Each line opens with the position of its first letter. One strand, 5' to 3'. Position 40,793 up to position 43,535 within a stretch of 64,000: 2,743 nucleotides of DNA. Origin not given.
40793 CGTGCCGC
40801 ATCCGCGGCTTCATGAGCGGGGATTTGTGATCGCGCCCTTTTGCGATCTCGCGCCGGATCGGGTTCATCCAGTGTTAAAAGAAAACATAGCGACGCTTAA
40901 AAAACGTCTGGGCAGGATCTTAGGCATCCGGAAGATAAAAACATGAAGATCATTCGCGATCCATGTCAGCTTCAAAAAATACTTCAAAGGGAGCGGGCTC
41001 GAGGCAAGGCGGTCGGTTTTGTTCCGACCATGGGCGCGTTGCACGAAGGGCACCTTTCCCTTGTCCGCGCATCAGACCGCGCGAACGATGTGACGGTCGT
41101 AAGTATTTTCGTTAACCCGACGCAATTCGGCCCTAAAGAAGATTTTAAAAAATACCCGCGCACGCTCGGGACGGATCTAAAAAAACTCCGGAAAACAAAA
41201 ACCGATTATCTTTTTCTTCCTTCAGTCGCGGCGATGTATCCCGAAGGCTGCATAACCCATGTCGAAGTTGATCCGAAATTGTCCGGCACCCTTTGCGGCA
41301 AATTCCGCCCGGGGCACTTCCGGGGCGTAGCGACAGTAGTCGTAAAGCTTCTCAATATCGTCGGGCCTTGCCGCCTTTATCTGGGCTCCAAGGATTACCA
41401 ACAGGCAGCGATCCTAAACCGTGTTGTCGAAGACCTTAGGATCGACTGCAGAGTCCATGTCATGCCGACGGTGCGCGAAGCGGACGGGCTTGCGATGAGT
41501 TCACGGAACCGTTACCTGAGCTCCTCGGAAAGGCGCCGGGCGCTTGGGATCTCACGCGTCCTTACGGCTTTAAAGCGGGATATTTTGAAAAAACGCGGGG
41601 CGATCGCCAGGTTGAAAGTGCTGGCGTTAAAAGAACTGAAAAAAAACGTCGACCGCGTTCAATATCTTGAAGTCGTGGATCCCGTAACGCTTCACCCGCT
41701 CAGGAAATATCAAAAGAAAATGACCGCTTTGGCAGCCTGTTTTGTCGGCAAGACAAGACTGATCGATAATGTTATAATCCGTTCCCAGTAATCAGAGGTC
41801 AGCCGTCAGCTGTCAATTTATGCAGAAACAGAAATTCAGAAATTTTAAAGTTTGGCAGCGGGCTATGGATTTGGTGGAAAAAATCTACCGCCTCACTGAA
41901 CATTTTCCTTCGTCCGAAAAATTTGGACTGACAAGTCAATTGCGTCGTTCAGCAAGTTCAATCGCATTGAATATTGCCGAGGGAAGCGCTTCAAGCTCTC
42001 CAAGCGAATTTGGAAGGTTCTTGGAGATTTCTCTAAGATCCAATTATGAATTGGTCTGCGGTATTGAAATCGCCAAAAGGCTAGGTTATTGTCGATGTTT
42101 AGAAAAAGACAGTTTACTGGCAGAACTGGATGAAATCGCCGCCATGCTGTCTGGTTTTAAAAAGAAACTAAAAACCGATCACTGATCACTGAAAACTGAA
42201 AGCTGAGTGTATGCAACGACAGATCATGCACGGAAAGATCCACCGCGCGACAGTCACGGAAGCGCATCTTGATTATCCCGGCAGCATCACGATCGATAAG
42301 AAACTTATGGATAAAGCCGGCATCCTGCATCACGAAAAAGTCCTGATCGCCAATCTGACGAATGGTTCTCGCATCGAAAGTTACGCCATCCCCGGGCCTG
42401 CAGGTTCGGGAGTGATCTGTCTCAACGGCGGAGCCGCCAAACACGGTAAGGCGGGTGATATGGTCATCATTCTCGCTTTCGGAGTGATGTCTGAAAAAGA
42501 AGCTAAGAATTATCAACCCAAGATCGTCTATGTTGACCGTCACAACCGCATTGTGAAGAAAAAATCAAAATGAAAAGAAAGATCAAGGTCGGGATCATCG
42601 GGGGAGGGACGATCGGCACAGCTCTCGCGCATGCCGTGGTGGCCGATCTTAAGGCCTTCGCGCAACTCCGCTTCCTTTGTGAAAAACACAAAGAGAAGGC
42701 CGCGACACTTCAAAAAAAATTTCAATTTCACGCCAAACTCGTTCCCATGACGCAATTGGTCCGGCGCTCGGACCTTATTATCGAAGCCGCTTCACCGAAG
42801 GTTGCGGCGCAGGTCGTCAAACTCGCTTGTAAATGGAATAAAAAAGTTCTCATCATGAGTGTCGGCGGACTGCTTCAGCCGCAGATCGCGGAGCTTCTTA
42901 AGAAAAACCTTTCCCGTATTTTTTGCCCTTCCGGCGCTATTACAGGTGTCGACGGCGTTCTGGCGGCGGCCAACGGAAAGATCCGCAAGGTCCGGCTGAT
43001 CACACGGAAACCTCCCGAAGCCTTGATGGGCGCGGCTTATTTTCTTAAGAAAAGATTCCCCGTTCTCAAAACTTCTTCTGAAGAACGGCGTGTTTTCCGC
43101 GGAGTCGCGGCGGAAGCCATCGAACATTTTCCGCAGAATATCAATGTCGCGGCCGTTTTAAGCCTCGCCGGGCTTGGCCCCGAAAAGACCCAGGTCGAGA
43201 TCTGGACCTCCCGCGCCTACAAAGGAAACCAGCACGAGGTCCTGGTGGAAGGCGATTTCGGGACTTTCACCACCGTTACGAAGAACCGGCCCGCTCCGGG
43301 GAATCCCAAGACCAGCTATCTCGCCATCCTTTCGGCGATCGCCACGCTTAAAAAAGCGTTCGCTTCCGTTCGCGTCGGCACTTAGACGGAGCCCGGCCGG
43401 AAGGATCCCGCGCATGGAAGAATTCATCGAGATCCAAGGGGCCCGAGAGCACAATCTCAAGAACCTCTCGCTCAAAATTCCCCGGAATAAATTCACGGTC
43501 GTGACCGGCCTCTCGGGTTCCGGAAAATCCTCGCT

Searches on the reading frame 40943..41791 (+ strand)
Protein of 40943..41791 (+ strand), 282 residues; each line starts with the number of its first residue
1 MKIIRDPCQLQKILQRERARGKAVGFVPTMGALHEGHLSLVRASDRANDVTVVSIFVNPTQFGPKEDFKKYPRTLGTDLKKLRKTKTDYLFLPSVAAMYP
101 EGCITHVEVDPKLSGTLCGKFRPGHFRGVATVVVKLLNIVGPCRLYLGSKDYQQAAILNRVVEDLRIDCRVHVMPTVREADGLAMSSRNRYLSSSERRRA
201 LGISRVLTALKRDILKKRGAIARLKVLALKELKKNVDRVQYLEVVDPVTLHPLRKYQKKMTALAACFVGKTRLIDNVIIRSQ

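Call 79: search_protein_families(library=pfam, proteins=[window:40943-41791:+], max_evalue=0.00001)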
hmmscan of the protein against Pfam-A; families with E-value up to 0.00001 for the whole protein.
window:40943-41791:+ (282 aa): 1 family
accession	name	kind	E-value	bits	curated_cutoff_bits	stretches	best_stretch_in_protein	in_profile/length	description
PF02569.21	Pantoate_ligase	-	1.1e-100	336.7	20.7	1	2-278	1-268/268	Pantoate-beta-alanine ligase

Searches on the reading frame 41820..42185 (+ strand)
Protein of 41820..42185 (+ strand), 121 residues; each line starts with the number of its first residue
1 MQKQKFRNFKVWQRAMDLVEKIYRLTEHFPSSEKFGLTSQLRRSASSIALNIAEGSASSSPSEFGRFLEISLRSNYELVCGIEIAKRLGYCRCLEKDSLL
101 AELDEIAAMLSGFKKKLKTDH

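Call 33: search_protein_families(library=ncbifam, proteins=[window:41820-42185:+])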
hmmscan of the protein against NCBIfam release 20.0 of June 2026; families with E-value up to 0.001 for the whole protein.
window:41820-42185:+ (121 aa): 3 families
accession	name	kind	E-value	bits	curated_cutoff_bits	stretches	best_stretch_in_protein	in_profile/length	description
TIGR02436.1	TIGR02436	subfamily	1.2e-35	122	24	1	11-118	1-109/109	four helix bundle protein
NF008911.0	PRK12275.1-2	subfamily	9.5e-31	106.7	137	1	5-119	3-117/118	hypothetical protein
NF008912.0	PRK12275.1-6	subfamily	3.4e-23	81.9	124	1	5-119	2-113/117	hypothetical protein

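Call 69: find_related_loci(query=A1, collection=metagenome_contigs, flank=1500)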
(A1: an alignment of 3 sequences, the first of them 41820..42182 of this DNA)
Query A1 (121 aa) in metagenome_contigs; peptide patterns used: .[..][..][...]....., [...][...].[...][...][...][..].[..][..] (x = any residue, [..] = any of these).
600 stretches matched a pattern (row limit reached: there are more); 465 encode a relative of the query (tblastn E <= 1e-3); the best 80 are kept; 80 distinct loci.
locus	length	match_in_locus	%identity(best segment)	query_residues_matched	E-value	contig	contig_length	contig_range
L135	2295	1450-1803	62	1-118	6e-48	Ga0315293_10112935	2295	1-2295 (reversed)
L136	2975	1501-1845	56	4-118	1e-43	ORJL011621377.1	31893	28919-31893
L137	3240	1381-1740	52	1-120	9e-39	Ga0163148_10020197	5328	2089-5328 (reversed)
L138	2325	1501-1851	50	1-117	2e-36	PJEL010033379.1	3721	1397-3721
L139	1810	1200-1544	50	1-115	6e-36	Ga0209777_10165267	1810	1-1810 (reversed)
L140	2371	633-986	48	4-121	4e-35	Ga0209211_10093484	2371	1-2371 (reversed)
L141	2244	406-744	52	5-117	8e-34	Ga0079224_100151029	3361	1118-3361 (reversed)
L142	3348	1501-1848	45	4-119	4e-31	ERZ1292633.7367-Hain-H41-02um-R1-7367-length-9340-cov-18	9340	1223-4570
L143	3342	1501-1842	44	5-118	6e-30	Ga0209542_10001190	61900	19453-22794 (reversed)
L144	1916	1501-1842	46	5-118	4e-30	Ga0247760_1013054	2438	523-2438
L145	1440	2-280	56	29-121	4e-28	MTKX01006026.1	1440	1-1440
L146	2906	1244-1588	46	5-119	9e-28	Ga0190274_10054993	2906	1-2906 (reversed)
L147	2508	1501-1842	43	5-118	1e-27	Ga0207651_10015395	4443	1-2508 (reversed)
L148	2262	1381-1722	43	5-118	1e-27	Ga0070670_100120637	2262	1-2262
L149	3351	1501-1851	45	5-121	2e-27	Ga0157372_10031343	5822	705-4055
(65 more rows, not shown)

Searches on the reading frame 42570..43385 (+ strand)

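Call 79: search_protein_families(library=pfam, proteins=[window:42570-43385:+], max_evalue=0.00001)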
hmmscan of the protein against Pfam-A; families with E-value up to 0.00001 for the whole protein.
window:42570-43385:+ (271 aa): 3 families
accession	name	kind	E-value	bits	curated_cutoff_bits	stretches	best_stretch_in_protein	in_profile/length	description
PF01958.23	Asp_DH_C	-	1.9e-30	105.4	27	1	170-257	2-89/89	Aspartate dehydrogenase, C-terminal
PF03447.22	NAD_binding_3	-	5.8e-10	40.3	24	1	11-118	1-114/116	Homoserine dehydrogenase, NAD binding domain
PF03807.23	F420_oxidored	-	8.2e-10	39.6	21.6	1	6-95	1-89/94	NADP oxidoreductase coenzyme F420-dependent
